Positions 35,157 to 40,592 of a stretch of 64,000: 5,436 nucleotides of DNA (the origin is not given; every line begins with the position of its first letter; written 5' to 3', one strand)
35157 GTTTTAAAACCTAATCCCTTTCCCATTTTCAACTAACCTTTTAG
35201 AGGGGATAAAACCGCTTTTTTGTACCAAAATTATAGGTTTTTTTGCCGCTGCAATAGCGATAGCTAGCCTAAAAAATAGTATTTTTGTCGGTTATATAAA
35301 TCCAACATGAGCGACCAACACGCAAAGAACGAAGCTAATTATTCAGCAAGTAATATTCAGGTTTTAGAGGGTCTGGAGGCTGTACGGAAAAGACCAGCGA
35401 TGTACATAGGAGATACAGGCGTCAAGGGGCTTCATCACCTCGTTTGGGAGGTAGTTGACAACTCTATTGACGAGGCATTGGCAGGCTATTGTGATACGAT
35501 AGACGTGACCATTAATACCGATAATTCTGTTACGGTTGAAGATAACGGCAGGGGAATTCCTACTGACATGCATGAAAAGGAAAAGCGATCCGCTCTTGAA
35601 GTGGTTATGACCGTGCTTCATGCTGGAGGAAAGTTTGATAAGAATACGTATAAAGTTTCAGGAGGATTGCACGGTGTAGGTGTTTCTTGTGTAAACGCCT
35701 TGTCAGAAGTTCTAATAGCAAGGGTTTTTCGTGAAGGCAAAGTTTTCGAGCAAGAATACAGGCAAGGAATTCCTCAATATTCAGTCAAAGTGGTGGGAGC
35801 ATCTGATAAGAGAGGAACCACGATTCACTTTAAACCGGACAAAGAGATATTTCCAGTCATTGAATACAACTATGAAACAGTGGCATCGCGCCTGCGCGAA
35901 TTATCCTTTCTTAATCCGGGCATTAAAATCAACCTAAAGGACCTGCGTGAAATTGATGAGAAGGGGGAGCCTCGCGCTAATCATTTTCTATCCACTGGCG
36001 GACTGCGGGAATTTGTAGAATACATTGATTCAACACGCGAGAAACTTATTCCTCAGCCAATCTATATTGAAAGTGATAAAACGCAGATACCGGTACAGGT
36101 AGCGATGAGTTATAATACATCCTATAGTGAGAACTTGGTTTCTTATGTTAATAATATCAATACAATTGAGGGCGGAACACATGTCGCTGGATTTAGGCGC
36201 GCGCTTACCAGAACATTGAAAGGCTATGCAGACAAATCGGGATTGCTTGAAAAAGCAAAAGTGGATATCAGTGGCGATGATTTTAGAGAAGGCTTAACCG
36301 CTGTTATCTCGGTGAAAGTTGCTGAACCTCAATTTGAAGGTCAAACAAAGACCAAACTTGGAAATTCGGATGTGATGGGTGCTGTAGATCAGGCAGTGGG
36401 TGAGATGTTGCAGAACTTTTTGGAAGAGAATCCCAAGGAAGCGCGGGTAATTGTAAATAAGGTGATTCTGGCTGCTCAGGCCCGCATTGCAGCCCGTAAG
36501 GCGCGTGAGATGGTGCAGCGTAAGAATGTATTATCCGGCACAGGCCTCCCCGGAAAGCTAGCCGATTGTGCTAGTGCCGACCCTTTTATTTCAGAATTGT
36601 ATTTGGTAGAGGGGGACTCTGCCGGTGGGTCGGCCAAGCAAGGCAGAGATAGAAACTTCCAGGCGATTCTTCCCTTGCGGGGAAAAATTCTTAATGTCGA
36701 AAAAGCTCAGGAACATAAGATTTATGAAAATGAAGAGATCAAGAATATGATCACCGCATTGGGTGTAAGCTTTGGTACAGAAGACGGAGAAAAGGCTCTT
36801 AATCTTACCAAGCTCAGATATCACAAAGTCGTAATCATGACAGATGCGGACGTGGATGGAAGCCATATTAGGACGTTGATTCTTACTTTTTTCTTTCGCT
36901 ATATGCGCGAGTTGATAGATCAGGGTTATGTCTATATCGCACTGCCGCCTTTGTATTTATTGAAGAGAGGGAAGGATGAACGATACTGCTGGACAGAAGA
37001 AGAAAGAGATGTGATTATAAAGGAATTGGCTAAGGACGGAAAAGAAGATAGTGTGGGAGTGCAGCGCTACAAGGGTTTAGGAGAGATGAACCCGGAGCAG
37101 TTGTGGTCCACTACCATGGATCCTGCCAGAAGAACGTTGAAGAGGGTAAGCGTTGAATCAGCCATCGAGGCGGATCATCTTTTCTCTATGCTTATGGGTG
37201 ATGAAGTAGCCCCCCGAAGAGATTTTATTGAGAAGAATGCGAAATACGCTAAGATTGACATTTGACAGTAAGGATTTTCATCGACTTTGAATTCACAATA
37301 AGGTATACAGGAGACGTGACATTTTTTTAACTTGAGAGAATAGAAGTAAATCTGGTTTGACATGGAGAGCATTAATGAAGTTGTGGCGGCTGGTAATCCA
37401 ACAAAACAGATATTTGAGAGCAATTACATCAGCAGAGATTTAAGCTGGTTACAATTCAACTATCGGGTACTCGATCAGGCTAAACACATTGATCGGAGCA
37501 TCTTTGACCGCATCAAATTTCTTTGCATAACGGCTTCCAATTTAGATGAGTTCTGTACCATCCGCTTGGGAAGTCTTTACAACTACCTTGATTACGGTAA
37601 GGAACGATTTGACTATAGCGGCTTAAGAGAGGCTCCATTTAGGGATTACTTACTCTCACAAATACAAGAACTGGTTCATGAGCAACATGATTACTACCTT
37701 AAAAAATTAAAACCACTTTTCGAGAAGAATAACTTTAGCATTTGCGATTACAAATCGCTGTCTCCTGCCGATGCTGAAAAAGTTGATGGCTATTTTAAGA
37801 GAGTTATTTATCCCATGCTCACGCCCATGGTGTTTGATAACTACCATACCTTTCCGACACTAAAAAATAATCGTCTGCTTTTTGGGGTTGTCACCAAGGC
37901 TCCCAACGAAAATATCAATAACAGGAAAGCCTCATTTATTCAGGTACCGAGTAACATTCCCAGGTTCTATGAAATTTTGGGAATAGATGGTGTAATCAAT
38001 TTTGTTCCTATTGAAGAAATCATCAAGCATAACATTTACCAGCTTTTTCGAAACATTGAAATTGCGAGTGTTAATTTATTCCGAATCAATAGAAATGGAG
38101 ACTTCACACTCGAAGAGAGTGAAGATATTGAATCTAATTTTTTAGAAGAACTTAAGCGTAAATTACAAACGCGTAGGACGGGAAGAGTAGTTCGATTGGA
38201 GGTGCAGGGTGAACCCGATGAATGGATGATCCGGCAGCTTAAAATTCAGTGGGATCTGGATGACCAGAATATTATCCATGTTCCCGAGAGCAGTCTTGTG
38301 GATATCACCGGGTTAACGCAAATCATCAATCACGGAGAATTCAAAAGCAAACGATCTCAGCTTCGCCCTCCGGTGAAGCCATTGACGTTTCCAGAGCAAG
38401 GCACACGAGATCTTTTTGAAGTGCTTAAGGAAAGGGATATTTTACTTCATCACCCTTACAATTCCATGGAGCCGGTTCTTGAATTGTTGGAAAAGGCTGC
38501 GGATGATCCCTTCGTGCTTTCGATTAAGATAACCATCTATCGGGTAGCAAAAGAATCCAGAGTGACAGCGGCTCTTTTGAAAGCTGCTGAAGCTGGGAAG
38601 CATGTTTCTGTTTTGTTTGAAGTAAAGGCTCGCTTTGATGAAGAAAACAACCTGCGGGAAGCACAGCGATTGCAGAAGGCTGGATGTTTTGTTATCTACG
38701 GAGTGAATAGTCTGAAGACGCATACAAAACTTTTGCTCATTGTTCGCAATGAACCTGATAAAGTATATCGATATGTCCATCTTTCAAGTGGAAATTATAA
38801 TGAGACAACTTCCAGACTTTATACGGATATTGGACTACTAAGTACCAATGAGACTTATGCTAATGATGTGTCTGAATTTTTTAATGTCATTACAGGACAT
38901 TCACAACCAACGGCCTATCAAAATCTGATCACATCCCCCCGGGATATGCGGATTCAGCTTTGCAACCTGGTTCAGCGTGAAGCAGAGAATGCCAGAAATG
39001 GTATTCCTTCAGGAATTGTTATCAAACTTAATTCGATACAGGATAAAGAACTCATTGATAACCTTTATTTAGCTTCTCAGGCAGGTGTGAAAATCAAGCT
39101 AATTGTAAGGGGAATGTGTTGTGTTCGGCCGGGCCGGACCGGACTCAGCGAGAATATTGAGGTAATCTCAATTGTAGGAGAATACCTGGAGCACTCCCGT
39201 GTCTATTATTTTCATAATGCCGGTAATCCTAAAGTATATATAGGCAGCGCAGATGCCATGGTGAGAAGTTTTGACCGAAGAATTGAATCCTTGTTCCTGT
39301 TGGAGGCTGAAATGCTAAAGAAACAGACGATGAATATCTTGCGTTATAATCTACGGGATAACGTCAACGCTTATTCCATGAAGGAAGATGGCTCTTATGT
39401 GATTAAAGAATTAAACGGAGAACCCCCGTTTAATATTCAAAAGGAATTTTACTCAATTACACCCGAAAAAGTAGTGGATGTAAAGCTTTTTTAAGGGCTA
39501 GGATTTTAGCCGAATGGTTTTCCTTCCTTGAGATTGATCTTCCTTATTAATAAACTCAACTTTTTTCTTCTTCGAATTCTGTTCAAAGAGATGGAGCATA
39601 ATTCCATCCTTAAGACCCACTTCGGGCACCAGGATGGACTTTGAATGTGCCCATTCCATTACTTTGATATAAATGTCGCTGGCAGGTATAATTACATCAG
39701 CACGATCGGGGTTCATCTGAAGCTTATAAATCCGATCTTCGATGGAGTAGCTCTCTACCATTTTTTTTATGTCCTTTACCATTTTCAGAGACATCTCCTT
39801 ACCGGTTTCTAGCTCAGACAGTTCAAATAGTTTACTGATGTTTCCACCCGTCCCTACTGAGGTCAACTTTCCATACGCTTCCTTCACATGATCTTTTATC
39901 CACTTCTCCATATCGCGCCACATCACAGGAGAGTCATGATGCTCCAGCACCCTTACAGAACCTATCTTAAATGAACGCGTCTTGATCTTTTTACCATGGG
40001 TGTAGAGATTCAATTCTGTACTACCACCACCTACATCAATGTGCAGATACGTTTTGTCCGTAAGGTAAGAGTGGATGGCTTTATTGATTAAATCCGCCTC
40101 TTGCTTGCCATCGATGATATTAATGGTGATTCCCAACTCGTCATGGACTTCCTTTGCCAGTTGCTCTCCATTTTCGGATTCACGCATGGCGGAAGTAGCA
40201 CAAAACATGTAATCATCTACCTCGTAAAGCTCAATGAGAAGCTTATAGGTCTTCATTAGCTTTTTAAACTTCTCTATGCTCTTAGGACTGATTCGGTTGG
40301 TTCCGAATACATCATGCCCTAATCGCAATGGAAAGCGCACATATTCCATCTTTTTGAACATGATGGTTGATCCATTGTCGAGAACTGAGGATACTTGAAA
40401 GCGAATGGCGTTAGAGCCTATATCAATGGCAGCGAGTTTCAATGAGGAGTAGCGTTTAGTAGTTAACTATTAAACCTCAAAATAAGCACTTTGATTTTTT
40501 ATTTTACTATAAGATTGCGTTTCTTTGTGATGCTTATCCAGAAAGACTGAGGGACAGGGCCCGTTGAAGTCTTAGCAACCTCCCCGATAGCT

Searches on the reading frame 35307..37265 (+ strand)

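Call 76: search_protein_families(library=pfam, proteins=[window:35307-37265:+], max_evalue=0.00001)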
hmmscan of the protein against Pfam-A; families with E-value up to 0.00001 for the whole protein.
window:35307-37265:+ (652 aa): 4 families
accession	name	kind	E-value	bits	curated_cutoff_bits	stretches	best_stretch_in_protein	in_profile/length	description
PF00204.31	DNA_gyraseB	-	2.2e-61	206.8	27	1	232-401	1-172/173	DNA gyrase B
PF00986.26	DNA_gyraseB_C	-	9.3e-30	103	29.8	1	582-642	3-63/63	DNA gyrase B subunit, carboxyl terminus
PF01751.28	Toprim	-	6.8e-20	71.5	23.1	1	430-544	1-93/96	Toprim domain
PF02518.31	HATPase_c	-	1.9e-18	67.3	26.4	1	40-179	4-109/111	Histidine kinase-, DNA gyrase B-, and HSP90-like ATPase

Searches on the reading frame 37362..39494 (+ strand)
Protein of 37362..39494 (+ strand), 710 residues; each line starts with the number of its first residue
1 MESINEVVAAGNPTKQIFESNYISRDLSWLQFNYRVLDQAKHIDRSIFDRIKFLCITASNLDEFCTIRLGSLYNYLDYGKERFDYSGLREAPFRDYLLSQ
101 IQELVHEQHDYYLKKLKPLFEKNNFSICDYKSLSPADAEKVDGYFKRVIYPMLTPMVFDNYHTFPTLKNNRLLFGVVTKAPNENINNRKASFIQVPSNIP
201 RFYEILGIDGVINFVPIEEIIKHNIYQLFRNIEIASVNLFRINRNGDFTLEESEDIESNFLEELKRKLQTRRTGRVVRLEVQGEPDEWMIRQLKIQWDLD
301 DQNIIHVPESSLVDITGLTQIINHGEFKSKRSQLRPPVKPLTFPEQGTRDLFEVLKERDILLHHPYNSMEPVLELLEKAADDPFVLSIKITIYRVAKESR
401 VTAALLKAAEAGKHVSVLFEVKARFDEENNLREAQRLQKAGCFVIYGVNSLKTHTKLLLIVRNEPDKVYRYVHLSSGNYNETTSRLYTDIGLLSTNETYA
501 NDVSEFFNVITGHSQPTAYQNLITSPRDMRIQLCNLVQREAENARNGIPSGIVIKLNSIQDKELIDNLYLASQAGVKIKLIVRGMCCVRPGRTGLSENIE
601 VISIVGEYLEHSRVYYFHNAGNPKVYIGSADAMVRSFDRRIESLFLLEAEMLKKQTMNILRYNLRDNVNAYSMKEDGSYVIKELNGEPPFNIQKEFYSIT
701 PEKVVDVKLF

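Call 77: search_protein_families(library=pfam, proteins=[window:37362-39494:+], max_evalue=0.00001)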
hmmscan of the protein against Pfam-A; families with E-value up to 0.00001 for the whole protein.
window:37362-39494:+ (710 aa): 5 families
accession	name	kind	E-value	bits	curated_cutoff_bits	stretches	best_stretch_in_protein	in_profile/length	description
PF17941.7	PP_kinase_C_1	-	3.2e-68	229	25.7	1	351-515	2-166/167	Polyphosphate kinase C-terminal domain 1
PF13090.12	PP_kinase_C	-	2.2e-65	219.7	25.8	1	522-693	1-172/172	Polyphosphate kinase C-terminal domain 2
PF02503.22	PP_kinase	-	3.3e-45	154.5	31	1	138-319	3-181/183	Polyphosphate kinase middle domain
PF13089.11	PP_kinase_N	-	1e-24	87.3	23.8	1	22-127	1-106/107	Polyphosphate kinase N-terminal domain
PF13091.12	PLDc_2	-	1.2e-13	51.5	27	1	387-508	11-129/132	PLD-like domain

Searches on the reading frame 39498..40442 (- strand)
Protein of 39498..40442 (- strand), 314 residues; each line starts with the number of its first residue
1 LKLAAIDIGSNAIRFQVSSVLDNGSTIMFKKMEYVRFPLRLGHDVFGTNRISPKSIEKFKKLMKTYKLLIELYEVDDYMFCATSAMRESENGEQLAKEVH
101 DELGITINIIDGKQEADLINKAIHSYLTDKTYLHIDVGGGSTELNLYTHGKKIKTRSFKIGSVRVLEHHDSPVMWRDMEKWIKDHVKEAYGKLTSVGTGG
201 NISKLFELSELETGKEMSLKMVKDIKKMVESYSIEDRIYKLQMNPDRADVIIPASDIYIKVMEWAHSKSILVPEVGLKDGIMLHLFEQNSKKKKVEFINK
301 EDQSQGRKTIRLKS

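Call 77: search_protein_families(library=pfam, proteins=[window:39498-40442:-], max_evalue=0.00001)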
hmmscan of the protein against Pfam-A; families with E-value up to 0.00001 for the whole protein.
window:39498-40442:- (314 aa): 1 family
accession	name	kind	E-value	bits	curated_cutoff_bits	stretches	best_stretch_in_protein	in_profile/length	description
PF02541.22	Ppx-GppA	-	4.5e-34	118.6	27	1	30-285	11-281/285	Ppx/GppA phosphatase family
